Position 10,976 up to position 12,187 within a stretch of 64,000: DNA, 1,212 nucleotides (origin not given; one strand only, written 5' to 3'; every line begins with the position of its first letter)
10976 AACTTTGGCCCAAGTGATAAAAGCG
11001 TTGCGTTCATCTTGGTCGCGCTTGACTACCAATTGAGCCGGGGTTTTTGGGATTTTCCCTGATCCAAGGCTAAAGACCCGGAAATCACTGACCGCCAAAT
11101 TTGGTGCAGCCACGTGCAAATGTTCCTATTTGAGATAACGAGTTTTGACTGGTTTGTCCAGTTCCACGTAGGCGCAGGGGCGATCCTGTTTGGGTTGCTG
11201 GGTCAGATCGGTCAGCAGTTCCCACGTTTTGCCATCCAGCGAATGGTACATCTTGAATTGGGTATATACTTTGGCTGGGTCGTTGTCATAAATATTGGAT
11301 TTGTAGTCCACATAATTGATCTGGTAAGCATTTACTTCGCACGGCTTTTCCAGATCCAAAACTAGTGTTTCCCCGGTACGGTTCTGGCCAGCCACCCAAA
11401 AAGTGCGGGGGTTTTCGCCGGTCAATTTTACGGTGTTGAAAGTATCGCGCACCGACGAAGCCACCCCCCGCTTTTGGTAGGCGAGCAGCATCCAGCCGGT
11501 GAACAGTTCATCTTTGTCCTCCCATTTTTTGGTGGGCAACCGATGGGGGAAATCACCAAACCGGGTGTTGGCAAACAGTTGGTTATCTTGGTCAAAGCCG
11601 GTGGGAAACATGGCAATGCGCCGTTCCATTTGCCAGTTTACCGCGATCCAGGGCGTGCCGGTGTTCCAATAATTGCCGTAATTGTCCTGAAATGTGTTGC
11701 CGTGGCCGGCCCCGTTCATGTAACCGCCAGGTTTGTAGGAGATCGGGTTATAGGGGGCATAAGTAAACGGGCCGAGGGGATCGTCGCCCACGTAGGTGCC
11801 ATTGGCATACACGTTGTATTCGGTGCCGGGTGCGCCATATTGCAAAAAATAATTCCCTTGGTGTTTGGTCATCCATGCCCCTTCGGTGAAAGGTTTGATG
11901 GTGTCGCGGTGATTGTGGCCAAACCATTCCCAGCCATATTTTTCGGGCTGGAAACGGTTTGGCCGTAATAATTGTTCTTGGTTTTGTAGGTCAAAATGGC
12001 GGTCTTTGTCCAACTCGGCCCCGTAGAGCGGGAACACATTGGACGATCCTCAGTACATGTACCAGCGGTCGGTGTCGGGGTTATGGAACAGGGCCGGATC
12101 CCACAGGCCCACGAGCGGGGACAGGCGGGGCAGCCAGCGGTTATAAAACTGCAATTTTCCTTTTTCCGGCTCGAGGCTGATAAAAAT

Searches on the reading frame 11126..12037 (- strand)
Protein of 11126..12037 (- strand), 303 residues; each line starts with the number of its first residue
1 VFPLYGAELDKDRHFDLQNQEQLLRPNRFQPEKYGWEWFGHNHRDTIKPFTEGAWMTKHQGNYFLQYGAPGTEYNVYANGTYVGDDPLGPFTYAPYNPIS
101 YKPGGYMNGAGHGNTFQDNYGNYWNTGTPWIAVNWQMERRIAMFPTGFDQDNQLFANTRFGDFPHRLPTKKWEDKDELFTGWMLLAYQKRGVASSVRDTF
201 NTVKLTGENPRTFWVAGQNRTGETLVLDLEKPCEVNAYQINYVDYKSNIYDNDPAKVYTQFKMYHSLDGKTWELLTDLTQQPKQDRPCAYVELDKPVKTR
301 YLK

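Call 86: search_protein_families(library=pfam, proteins=[window:11126-12037:-], max_evalue=0.001)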
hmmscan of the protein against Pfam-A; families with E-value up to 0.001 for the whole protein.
window:11126-12037:- (303 aa): 3 families
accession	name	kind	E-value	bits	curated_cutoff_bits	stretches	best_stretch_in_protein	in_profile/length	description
PF04616.20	Glyco_hydro_43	-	1.9e-09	37.7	32.2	1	48-124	179-256/288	Glycosyl hydrolases family 43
PF00754.31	F5_F8_type_C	-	6e-09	36.5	28.2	1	203-303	15-109/127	F5/8 type C domain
PF22633.2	F5_F8_type_C_2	-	0.00019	22.4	27.8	0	209-303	6-90/91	NedA-like, galactose-binding domain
